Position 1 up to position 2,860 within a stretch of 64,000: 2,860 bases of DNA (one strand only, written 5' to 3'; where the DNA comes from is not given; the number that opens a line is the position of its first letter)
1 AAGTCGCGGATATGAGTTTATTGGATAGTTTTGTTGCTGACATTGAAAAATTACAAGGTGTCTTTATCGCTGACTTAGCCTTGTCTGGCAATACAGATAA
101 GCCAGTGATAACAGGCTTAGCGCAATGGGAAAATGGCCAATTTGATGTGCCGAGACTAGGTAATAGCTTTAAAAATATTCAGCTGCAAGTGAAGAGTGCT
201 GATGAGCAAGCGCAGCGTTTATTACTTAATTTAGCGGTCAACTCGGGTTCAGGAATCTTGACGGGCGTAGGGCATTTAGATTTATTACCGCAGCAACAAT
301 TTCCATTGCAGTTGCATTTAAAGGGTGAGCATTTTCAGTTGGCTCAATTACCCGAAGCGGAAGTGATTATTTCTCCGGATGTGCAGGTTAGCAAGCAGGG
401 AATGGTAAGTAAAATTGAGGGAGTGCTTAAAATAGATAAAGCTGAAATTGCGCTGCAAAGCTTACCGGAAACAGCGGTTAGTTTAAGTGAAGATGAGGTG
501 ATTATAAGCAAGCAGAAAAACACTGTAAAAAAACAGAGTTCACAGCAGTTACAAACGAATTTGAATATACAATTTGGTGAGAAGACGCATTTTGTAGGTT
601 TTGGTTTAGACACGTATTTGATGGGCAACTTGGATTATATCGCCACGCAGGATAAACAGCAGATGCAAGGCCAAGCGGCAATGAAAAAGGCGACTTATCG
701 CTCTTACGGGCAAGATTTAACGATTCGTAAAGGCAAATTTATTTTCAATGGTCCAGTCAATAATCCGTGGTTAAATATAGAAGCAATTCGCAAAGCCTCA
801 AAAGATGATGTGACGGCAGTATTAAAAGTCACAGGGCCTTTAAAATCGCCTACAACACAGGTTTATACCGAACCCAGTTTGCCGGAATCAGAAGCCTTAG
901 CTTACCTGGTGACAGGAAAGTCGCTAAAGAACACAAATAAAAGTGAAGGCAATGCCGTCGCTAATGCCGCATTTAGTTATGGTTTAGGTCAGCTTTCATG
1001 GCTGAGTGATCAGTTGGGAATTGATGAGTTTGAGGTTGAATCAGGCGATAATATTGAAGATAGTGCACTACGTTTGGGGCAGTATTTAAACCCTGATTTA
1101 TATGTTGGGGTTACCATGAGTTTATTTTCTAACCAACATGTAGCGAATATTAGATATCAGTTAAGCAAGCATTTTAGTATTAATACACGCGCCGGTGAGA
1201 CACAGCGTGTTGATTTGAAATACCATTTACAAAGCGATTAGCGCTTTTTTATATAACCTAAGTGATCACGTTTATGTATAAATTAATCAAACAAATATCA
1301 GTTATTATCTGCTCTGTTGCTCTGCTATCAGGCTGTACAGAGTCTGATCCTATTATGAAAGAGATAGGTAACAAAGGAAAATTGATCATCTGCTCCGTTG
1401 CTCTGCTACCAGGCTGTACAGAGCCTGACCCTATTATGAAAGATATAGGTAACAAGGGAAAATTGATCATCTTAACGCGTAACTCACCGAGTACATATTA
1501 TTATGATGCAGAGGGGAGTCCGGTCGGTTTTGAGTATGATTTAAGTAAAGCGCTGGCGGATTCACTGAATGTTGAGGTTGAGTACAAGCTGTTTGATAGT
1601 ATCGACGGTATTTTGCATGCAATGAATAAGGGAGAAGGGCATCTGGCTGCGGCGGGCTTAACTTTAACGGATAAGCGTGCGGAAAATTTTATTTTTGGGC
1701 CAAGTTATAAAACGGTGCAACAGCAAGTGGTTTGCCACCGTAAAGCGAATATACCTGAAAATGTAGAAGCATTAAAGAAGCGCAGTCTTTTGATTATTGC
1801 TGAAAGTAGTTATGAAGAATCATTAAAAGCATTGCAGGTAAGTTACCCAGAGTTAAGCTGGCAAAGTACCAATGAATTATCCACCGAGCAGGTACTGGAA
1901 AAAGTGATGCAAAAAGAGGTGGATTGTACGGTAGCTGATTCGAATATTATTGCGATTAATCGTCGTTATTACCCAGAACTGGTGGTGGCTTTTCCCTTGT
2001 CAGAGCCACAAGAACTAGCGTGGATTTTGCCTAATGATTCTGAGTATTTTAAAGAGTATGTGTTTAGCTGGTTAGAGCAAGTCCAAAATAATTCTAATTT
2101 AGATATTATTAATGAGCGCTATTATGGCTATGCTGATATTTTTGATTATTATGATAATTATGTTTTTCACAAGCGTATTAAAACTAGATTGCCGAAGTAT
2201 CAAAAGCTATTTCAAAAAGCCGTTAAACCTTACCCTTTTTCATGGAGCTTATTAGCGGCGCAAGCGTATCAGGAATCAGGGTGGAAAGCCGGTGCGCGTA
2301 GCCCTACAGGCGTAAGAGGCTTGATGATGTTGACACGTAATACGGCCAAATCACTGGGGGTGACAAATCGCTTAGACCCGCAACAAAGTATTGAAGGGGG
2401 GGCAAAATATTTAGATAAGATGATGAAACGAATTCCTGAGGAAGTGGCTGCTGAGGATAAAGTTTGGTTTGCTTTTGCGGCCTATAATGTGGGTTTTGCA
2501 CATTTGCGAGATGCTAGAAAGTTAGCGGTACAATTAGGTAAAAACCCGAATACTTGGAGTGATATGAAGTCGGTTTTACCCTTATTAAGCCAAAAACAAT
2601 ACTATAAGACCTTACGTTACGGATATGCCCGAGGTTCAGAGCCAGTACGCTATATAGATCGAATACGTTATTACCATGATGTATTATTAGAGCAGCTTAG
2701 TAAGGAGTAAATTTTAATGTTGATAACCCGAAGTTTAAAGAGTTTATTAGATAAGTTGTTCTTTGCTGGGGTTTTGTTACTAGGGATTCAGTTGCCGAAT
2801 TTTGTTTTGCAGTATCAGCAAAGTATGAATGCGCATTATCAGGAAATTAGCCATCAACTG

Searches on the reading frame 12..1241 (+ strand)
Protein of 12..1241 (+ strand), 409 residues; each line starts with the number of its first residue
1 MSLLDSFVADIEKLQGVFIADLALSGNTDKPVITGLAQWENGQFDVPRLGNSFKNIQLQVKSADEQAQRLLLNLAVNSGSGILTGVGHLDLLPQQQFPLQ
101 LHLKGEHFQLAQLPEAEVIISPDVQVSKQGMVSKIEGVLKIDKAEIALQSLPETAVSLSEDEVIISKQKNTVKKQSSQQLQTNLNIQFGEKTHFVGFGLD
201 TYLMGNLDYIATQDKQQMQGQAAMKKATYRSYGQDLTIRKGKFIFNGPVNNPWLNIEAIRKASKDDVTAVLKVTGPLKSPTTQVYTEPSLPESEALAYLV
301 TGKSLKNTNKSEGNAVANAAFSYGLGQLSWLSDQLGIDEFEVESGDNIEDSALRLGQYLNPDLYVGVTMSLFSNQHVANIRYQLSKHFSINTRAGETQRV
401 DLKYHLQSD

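Call 76: search_protein_families(library=pfam, proteins=[window:12-1241:+], max_evalue=0.000001)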
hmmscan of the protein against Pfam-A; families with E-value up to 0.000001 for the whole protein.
window:12-1241:+ (409 aa): 1 family
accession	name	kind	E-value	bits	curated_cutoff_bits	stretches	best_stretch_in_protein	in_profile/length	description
PF04357.19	TamB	-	2.6e-52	178.8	22.4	1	78-405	8-378/381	TamB, inner membrane protein subunit of TAM complex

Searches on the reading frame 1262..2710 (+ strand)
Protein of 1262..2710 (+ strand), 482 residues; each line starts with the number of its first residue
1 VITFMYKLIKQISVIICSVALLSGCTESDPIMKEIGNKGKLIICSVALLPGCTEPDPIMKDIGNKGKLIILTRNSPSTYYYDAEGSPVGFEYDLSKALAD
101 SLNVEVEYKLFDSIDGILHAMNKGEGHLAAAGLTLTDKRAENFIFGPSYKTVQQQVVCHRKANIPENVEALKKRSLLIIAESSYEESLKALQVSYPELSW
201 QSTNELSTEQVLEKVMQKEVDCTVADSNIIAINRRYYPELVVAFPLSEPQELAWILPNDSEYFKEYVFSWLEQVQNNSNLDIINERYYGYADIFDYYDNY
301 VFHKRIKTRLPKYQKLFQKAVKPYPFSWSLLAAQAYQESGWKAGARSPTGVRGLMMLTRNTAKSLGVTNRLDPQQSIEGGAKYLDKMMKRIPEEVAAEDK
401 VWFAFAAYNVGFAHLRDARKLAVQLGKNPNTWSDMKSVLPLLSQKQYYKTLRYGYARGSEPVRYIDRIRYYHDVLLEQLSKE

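Call 76: search_protein_families(library=pfam, proteins=[window:1262-2710:+], max_evalue=0.000001)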
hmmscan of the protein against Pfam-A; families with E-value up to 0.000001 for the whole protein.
window:1262-2710:+ (482 aa): 2 families
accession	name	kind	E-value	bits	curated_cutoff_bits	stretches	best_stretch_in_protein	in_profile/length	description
PF01464.25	SLT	-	6.4e-23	81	21.3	1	316-425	2-111/117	Transglycosylase SLT domain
PF00497.25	SBP_bac_3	-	8.1e-20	71.4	26.4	1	71-289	4-131/132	Bacterial extracellular solute-binding proteins, family 3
